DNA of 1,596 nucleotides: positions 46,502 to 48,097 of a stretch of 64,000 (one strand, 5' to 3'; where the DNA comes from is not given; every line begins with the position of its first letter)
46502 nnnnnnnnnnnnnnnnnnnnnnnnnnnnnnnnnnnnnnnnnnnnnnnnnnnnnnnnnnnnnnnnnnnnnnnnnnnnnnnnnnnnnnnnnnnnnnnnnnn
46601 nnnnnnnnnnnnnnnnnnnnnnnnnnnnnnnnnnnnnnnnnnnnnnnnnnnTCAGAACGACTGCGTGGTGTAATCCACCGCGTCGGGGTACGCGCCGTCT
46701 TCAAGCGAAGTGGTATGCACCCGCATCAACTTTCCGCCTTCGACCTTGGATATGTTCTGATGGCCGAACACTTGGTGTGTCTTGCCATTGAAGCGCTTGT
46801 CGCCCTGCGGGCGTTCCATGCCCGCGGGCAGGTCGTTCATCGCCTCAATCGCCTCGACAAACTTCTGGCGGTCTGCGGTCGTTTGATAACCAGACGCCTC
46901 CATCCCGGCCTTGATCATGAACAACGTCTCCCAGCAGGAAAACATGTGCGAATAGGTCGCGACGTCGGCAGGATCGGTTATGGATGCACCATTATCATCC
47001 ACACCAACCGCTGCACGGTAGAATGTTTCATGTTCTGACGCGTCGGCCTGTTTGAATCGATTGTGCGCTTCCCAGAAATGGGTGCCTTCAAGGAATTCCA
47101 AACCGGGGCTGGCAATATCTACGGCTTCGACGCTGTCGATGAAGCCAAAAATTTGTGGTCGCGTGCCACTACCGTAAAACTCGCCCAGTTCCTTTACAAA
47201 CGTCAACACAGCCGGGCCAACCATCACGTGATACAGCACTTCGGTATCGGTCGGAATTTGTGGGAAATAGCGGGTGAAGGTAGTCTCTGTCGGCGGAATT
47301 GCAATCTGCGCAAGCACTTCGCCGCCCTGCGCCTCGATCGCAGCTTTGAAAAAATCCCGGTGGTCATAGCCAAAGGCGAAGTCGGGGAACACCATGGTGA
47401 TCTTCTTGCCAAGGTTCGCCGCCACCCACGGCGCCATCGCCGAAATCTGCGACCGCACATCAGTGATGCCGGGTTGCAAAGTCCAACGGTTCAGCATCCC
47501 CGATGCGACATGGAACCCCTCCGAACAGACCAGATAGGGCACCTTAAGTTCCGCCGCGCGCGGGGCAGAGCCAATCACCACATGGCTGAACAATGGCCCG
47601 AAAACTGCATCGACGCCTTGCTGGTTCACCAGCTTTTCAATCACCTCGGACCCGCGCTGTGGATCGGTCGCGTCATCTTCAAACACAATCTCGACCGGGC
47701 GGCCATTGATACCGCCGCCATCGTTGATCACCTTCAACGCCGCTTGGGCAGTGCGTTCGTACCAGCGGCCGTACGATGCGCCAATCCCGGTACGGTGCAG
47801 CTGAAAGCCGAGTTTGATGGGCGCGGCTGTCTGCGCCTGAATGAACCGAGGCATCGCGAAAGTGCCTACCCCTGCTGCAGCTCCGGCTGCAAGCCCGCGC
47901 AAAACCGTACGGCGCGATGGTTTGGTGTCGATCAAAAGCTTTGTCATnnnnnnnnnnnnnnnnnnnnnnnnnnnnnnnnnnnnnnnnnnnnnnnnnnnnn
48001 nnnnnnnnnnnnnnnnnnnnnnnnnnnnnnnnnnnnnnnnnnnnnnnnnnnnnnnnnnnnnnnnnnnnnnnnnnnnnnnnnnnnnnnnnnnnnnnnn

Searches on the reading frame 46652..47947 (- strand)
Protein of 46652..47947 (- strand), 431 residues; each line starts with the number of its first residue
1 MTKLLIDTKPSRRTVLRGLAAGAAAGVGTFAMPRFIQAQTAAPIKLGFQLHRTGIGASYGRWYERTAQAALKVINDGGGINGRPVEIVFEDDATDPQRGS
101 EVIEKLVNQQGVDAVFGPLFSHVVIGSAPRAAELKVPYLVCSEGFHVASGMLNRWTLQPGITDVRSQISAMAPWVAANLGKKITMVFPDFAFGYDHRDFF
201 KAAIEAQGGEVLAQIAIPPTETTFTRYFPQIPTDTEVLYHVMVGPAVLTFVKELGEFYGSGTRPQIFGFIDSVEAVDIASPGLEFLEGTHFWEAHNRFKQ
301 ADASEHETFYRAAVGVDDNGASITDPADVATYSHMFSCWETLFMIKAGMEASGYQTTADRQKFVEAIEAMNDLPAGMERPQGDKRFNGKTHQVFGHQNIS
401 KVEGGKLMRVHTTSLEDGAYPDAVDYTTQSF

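Call 39: search_protein_families(library=pfam, proteins=[window:46652-47947:-], max_evalue=0.00001)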
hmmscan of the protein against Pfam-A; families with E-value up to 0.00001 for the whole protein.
window:46652-47947:- (431 aa): 2 families
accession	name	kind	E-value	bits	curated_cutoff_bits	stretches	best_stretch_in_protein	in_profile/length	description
PF13458.12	Peripla_BP_6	-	1.8e-50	173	31.7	1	43-402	1-338/343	Periplasmic binding protein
PF13433.12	Peripla_BP_5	-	6.8e-16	58.8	27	1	45-401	2-335/363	Periplasmic binding protein domain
